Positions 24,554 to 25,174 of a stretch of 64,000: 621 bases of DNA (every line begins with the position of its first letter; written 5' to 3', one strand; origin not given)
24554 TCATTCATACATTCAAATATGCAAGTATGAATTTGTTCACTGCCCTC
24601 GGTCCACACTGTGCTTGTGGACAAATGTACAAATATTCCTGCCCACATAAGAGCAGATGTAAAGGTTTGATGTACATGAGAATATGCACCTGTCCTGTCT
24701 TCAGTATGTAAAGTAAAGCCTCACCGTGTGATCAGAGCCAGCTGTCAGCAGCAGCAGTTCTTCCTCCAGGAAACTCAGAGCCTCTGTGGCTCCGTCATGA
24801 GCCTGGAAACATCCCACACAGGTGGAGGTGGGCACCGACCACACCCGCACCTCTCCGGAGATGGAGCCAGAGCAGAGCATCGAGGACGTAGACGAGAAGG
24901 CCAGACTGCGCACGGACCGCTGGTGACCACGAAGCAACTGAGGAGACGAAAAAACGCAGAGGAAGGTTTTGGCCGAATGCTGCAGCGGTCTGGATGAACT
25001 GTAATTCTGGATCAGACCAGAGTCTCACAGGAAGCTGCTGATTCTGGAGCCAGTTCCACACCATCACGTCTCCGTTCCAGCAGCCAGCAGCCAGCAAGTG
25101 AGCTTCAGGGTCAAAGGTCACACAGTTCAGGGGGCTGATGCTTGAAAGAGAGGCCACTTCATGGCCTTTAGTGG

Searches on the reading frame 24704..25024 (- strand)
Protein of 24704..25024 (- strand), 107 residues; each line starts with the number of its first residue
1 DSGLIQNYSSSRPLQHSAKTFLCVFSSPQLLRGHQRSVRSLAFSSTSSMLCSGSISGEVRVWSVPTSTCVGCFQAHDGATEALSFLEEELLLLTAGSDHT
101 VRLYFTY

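Call 60: search_protein_families(library=pfam, proteins=[window:24704-25024:-], max_evalue=0.001)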
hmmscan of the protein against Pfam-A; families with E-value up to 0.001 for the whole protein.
window:24704-25024:- (107 aa): 22 families
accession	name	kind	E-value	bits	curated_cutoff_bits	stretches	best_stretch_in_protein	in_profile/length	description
PF00400.38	WD40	-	4.1e-14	52.8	27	1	29-63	5-39/39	WD domain, G-beta repeat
PF25173.1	Beta-prop_WDR3_1st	-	3.6e-13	50.1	154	1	29-104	65-140/184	WDR3 first beta-propeller domain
PF25174.1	Beta-prop_THOC3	-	1.7e-10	40.8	305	1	34-104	1-74/272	THOC3 beta-propeller domain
PF24817.1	WD40_WDHD1_1st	-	8.4e-10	38.7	109.9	1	29-76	122-169/291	WDHD1 first WD40 domain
PF24807.1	WD40_CDC20-Fz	-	3.1e-09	37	200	1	28-104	128-207/292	CDC20/Fizzy WD40 domain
PF24105.1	Beta-prop_CAF1B_HIR1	-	6.4e-09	35.7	80.5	1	23-104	118-199/383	CAF1B/HIR1 beta-propeller domain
PF24814.1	WD40_Prp19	-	7.6e-09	35.5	320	1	30-103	44-117/281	Prp19 WD40 domain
PF25171.1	Beta-prop_WDR36-Utp21_1st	-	1e-08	35.4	80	1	34-104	191-263/266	WDR36/Utp21 first beta-propeller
PF25175.1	Beta-prop_WDR5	-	2.3e-07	30.8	250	1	30-105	89-164/296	WDR5 beta-propeller domain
PF25172.1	Beta-prop_WDR3_2nd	-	3.1e-07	30.3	140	1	31-103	171-285/293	WDR3 second beta-propeller domain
PF25391.1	WD40_Gbeta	-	7.6e-07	28.9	150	1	31-104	180-253/340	G protein beta WD-40 repeat protein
PF24805.1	EIF3I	-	1.5e-06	28.1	200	1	28-104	3-79/324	EIF3I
PF25168.1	Beta-prop_WDR36-Utp21_2nd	-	2e-06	27.8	84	1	31-99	236-303/335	WDR36/Utp21 second beta-propeller domain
PF23409.1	Beta-prop_EML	-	5.2e-06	26.6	88.2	1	34-101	155-222/267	Echinoderm microtubule-associated protein first beta-propeller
PF24782.2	WD40_MABP1-WDR62_2nd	-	2.9e-05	23.6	290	1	34-102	87-158/341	MABP1/WDR62 second WD40 domain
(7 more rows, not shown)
